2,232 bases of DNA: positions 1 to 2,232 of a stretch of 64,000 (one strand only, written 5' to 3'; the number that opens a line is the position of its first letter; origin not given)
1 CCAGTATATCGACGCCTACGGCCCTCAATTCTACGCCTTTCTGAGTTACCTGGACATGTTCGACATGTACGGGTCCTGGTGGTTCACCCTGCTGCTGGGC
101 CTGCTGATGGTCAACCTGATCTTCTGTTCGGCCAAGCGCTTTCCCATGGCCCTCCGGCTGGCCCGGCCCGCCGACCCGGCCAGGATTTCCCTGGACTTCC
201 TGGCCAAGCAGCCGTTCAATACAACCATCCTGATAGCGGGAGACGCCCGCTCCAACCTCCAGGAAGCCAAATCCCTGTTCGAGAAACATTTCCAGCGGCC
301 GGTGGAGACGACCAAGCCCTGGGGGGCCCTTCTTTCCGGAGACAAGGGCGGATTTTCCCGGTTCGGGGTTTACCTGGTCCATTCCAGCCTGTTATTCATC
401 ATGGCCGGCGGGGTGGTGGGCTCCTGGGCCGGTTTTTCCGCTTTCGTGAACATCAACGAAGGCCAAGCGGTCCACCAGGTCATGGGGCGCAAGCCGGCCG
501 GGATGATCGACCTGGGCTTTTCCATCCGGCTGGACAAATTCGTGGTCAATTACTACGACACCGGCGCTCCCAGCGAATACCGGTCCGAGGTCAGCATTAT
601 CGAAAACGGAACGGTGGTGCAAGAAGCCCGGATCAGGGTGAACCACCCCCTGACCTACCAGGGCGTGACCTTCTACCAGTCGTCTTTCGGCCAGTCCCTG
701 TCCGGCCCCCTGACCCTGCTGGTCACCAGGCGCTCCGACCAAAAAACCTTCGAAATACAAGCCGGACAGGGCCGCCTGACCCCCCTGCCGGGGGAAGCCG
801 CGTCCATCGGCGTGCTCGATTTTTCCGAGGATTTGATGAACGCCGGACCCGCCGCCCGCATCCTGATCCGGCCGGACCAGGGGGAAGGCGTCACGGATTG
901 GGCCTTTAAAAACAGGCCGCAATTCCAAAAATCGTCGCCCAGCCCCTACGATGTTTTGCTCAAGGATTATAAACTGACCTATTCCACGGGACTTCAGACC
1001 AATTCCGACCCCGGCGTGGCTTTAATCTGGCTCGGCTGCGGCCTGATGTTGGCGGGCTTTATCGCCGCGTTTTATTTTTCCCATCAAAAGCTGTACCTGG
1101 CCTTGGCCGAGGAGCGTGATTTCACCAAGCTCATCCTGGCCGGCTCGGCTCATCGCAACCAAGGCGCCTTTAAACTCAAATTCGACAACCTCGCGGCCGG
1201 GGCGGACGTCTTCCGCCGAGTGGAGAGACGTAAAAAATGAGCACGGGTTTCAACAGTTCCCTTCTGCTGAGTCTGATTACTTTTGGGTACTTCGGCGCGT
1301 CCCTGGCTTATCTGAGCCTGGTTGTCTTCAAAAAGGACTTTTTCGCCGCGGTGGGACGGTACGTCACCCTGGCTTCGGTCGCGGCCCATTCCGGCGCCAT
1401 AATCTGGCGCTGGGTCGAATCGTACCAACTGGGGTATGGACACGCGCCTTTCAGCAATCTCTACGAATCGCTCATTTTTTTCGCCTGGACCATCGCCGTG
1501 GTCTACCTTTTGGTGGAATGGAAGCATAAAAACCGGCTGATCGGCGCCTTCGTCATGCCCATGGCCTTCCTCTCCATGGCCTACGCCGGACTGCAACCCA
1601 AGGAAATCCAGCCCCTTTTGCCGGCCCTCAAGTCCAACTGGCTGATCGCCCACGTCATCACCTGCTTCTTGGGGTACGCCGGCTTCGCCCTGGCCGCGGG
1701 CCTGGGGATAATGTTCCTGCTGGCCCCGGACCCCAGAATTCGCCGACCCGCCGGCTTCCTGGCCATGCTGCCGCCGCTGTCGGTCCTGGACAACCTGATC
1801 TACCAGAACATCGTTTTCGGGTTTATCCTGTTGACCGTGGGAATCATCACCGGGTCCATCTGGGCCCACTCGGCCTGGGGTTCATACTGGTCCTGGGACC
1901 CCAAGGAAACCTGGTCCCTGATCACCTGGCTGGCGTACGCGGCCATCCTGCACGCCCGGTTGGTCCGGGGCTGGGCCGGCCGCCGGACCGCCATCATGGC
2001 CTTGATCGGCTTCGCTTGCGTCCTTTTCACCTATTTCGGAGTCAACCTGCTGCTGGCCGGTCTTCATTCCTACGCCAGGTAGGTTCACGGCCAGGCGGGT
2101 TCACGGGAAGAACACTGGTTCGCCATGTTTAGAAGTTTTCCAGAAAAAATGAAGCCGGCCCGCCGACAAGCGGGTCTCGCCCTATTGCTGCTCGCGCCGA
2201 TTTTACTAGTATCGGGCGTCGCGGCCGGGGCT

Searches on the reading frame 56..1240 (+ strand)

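Call 81: search_protein_families(library=pfam, proteins=[window:56-1240:+], max_evalue=0.00001)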
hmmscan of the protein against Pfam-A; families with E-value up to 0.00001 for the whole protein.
window:56-1240:+ (394 aa): 1 family
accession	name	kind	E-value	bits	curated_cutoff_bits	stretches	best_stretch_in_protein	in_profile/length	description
PF05140.19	ResB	-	1.3e-78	265.4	24.6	2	1-279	50-318/486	ResB-like family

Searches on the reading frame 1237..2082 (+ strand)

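Call 81: search_protein_families(library=pfam, proteins=[window:1237-2082:+], max_evalue=0.00001)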
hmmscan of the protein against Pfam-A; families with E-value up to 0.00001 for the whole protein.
window:1237-2082:+ (281 aa): 1 family
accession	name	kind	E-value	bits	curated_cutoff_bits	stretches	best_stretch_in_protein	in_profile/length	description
PF01578.25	Cytochrom_C_asm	-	9.6e-57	192.5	29.9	1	73-277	2-212/212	Cytochrome C assembly protein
